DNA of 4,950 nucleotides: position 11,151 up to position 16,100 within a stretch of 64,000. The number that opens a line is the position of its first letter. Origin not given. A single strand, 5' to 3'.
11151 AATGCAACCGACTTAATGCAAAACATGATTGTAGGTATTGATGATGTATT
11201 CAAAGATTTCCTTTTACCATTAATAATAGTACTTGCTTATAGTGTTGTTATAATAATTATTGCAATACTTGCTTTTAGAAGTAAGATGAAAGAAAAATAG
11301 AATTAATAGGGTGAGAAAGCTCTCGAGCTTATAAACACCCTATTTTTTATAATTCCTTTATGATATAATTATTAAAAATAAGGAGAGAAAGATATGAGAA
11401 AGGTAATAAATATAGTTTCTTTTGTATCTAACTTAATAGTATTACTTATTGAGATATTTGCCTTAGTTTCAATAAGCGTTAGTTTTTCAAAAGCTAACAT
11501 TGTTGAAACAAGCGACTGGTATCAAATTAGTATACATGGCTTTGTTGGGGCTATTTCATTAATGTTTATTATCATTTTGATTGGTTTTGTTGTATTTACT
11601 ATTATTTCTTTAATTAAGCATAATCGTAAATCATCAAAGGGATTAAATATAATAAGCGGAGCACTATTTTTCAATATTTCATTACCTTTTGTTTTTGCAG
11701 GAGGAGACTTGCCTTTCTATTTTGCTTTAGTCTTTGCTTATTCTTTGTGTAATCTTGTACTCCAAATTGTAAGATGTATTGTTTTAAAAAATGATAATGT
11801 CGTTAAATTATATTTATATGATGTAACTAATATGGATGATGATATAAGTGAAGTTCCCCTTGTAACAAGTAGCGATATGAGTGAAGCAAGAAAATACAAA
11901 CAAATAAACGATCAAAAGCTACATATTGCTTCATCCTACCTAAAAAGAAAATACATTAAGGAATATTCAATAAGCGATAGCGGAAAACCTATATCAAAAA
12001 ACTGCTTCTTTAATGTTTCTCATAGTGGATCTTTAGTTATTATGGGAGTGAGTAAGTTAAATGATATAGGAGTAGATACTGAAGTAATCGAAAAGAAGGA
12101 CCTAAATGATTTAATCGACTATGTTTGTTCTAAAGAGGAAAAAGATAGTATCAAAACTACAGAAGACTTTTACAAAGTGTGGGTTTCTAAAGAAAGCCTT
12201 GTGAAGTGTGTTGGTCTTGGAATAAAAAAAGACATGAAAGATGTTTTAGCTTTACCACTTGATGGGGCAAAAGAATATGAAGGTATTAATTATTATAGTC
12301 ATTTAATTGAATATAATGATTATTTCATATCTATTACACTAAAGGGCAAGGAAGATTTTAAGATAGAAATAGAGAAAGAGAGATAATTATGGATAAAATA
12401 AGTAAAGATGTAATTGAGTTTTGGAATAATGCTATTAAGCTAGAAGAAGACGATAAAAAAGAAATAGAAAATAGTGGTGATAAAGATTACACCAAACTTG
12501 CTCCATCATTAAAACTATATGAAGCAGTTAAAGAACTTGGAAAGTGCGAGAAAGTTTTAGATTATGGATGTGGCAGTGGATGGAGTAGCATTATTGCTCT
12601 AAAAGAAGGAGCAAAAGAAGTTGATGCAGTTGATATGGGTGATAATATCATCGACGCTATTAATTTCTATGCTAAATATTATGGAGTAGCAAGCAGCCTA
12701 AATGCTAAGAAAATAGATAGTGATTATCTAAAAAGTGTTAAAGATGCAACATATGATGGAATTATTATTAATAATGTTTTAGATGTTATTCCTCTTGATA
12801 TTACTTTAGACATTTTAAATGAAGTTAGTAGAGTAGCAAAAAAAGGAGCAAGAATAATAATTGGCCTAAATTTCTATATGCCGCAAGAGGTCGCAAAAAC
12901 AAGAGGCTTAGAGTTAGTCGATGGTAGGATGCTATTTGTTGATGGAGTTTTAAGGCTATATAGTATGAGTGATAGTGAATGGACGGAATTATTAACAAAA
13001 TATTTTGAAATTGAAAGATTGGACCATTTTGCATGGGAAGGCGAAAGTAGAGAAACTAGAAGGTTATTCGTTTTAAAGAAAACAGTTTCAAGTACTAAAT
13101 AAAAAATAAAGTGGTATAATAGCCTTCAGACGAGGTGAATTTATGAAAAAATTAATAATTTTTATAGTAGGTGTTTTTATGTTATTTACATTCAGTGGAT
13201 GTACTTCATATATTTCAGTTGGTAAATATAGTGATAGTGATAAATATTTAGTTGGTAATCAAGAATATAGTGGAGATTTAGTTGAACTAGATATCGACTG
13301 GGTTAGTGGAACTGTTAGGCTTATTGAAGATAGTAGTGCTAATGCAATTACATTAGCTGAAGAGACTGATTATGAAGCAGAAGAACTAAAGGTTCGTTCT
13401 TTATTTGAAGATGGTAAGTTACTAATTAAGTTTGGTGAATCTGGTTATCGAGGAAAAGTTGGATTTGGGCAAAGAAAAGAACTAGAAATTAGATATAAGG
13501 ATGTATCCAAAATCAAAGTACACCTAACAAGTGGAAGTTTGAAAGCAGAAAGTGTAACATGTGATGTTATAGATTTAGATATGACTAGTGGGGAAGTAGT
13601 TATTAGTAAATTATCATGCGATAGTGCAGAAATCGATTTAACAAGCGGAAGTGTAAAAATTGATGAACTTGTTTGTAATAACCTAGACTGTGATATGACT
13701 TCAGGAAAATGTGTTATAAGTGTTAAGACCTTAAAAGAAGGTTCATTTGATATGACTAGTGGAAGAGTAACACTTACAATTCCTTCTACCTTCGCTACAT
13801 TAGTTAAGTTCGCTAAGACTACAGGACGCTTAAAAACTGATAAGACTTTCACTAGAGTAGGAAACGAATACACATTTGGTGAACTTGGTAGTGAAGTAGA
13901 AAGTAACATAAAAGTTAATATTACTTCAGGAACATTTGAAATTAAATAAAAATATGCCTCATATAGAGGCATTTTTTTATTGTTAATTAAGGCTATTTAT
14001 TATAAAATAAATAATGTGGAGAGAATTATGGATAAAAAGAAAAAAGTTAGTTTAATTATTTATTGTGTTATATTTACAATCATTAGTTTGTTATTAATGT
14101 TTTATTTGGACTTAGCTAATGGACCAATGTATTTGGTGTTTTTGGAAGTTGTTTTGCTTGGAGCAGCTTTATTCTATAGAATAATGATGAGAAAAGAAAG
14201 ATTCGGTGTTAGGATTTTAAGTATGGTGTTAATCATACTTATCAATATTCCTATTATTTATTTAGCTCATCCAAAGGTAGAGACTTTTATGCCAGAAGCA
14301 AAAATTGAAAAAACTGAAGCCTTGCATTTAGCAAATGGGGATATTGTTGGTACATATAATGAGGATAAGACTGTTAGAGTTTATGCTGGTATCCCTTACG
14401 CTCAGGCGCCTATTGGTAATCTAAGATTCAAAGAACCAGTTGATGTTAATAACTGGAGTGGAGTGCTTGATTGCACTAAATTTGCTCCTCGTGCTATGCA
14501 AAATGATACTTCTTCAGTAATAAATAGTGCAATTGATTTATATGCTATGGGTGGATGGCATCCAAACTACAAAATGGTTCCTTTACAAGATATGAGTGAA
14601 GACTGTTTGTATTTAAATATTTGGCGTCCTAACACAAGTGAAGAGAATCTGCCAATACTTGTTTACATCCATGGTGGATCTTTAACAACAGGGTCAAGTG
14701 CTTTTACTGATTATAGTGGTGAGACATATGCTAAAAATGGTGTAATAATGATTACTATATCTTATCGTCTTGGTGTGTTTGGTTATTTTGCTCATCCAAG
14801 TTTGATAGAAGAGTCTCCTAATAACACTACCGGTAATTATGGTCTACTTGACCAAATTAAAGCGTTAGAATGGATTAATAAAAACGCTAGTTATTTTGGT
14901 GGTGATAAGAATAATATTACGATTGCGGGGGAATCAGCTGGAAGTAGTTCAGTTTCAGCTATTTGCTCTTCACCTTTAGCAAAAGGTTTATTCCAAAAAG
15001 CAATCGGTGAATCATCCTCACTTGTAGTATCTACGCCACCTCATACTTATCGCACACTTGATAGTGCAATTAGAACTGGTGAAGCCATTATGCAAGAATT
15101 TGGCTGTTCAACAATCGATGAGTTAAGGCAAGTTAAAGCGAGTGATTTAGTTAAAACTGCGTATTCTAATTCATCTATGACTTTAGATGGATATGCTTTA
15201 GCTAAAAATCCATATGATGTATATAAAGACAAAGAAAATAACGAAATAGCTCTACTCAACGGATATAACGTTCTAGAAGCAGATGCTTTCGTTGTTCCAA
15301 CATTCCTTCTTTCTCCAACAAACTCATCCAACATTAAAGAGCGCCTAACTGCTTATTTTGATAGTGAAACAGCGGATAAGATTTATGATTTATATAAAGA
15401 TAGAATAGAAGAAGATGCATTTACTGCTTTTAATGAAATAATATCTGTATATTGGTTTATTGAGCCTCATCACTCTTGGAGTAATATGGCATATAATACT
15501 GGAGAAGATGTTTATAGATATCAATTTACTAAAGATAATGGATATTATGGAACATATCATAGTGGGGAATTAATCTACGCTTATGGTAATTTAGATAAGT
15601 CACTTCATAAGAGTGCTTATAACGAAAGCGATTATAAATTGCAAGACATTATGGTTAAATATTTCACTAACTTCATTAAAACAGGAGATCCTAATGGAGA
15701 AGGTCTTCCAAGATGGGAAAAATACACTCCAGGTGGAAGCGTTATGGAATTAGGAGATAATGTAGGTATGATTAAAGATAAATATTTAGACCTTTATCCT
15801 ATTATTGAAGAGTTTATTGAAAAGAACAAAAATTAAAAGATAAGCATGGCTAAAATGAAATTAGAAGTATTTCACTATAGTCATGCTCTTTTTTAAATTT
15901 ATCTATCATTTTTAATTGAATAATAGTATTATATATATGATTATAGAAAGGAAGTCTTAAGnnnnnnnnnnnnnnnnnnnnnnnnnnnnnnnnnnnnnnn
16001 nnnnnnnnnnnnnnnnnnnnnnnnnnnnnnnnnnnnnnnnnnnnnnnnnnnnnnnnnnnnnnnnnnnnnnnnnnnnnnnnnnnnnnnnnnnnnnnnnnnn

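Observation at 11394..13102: Membrane-anchored Sfp-type phosphopantetheinyl transferase fusion, translationally coupled to a PrmA-like methyltransferase, downstream of AbrB + ABC exporter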

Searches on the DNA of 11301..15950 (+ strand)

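Call 80: search_dna_similar(query=window:11301-15950:+, collection=plasmids, mode=distant, max_rows=8)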
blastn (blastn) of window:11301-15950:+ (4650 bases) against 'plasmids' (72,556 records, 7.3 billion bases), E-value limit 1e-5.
No match.

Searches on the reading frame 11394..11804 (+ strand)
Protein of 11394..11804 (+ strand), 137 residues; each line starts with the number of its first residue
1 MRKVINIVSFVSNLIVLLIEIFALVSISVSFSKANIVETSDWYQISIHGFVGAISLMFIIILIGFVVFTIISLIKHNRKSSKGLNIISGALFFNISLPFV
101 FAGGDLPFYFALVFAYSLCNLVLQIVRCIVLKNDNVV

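Call 33: search_protein_representatives(protein=window:11394-11804:+)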
Query: 137 residues. Proteins with E-value up to 0.001 (for the whole library): 2; up to 1e-10: 1; up to 1e-30: 1. The best 2 are listed.
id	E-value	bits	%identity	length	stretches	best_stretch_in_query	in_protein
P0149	7.5e-69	246.1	93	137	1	1-137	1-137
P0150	7.1e-04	36.1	31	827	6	32-88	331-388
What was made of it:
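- On Known membrane-protein family for residues 1-132 (for example DUF4064, cytochrome b561, CmpB): No hits outside the species among 1.84 billion representatives (call 33).
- The library of call 33 holds one representative per 50%-identity cluster.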

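Call 52: search_protein_families(library=pfam, proteins=[window:11394-11804:+, P0150], max_evalue=5)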
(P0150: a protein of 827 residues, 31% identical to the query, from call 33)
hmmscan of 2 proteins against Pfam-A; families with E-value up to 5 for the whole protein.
window:11394-11804:+ (137 aa): 4 families
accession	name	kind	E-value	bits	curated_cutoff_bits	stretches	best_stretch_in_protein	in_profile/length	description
PF03188.21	Cytochrom_B561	-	0.019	15.7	23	1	18-101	44-127/137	Eukaryotic cytochrome b561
PF13273.12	DUF4064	-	0.048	14.3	32.1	1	1-92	1-99/102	Protein of unknown function (DUF4064)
PF12669.12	FeoB_associated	-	0.82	10.4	27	1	59-80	6-27/44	FeoB-associated Cys-rich membrane protein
PF02990.21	EMP70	-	3.6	6.5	27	1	12-108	294-390/517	Endomembrane protein 70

P0150 (827 aa): 18 families
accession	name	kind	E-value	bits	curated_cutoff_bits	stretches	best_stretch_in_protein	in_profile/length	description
PF08239.17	SH3_3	-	6.7e-138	449.3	27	8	544-595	1-54/54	Bacterial SH3 domain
PF06347.19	SH3_4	-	5.8e-52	173.7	24.1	8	466-513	5-53/56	Bacterial SH3 domain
PF07653.23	SH3_2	-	3e-31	107.3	21.8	7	408-441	20-55/55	Variant SH3 domain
PF00877.26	NLPC_P60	-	4.8e-20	71.9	23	1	697-809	1-86/105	NlpC/P60 family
PF00018.34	SH3_1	-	5.6e-15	55.1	22.9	3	155-183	15-46/48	SH3 domain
PF18348.7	SH3_16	-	3.8e-14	52.6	25.8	4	330-357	18-47/49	Bacterial dipeptidyl-peptidase Sh3 domain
PF21096.2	RecA_C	-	1.2e-07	32.2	27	2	159-179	7-27/57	RecA C-terminal domain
PF12913.13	SH3_6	-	6.2e-05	22.9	27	0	325-354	21-52/53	SH3 domain (SH3b1 type)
PF22673.2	MCP-like_PDC_1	-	0.00052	20.8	27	0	339-385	56-100/113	Methyl-accepting chemotaxis protein-like, first PDC sensor domain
PF14604.12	SH3_9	-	0.0021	18.3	30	0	411-439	20-49/49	Variant SH3 domain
PF08586.15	Rsc14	-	0.0052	18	25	0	563-599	59-95/99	RSC complex, Rsc14/Ldb7 subunit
PF14627.12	DUF4453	-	0.0052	17.4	26.1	0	465-501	43-80/109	Domain of unknown function (DUF4453)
PF01455.23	HupF_HypC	-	0.021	15.4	28.5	0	413-445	8-40/65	HupF/HypC family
PF23314.1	TASOR_alpha-beta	-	0.084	13.4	27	1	110-192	7-87/95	TASOR alpha/beta domain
PF17194.10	AbiEi_3_N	-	0.12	12.8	26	0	580-630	28-80/93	Transcriptional regulator, AbiEi antitoxin N-terminal domain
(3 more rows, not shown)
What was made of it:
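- On Known membrane-protein family for residues 1-132 (for example DUF4064, cytochrome b561, CmpB): DUF4064 14.3 against 32.1 bits; Cytochrom_B561 15.7 against 23 bits (call 52).
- Closest known: Young or de novo N-terminal membrane segments arising from T-rich sequence. Different: A fast-diverged small membrane-protein gene remains possible: the sub-threshold DUF4064 hit has E 0.048 and 14 bits against a cut-off of 32 (call 52).
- Tried and rejected: P0150 (E 7e-4) is an SH3/NlpC-P60 protein, so that hit is chance (call 52).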

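Call 59: find_related_loci(query=A4, collection=metagenome_contigs, flank=5000)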
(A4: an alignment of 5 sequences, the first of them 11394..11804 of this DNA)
Query A4 (137 aa) in metagenome_contigs; peptide patterns used: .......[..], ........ (x = any residue, [..] = any of these).
600 stretches matched a pattern, but none encodes a relative of the query by tblastn (E <= 1e-3).
